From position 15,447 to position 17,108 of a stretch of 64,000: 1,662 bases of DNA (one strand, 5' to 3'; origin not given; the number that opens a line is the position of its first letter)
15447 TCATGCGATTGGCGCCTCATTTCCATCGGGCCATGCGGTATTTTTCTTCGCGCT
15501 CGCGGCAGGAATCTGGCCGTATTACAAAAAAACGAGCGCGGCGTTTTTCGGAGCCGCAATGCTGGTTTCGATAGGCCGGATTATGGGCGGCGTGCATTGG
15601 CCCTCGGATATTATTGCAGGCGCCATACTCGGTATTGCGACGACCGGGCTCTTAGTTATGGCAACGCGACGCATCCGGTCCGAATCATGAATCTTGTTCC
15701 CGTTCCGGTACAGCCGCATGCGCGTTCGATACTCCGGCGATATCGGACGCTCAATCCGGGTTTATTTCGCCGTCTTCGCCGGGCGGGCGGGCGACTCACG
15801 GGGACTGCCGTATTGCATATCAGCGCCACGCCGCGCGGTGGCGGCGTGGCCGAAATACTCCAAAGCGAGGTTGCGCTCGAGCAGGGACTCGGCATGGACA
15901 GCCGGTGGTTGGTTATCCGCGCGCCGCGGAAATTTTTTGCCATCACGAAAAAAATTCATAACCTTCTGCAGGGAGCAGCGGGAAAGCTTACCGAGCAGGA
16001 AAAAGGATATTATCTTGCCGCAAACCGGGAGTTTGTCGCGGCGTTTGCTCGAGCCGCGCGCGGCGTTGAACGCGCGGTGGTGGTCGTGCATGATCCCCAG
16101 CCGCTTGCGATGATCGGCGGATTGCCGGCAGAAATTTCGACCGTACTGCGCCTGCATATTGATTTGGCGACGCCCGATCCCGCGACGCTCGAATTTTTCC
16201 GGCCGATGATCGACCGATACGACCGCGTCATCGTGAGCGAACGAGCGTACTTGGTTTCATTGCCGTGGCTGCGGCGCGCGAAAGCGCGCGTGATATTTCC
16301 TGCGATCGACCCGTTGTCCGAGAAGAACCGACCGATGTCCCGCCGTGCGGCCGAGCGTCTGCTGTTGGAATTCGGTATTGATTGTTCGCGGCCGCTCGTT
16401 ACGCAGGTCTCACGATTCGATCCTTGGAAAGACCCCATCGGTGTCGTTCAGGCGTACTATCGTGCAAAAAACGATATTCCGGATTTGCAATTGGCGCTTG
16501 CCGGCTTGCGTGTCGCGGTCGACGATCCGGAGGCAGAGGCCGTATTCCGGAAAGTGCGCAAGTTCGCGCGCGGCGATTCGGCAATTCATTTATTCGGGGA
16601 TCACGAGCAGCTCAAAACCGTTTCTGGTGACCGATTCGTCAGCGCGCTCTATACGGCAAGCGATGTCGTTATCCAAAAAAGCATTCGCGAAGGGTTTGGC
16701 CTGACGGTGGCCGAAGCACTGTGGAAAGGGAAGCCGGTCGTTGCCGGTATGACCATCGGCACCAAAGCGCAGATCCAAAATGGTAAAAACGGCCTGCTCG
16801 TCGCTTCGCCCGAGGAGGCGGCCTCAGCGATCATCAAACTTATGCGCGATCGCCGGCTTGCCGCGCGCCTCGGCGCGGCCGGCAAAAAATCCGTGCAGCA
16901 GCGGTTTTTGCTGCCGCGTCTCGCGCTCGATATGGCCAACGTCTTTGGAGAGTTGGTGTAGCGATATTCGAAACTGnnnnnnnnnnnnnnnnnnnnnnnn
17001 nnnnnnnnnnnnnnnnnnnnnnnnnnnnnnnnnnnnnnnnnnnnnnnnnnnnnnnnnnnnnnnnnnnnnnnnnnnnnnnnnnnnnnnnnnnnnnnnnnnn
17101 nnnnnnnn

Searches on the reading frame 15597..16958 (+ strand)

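Call 35: search_protein_families(library=pfam, proteins=[window:15597-16958:+], max_evalue=0.01)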
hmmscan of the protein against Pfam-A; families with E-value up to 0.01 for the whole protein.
window:15597-16958:+ (454 aa): 5 families
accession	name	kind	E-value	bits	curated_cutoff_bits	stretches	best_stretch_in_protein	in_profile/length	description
PF21269.3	TreT_GT1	-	4.5e-40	137.1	27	1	74-218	1-142/144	Trehalose synthase, N-terminal domain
PF00534.26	Glycos_transf_1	-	1.8e-22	80.1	26.4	1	263-431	13-171/172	Glycosyl transferases group 1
PF13692.12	Glyco_trans_1_4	-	7.7e-15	55.8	27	1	266-418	2-142/142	Glycosyl transferases group 1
PF20706.3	GT4-conflict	-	5.6e-06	26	26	1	349-415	276-336/385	Family 4 Glycosyltransferase in conflict systems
PF13524.12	Glyco_trans_1_2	-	0.00056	20.3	25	1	330-437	17-133/144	Glycosyl transferase-like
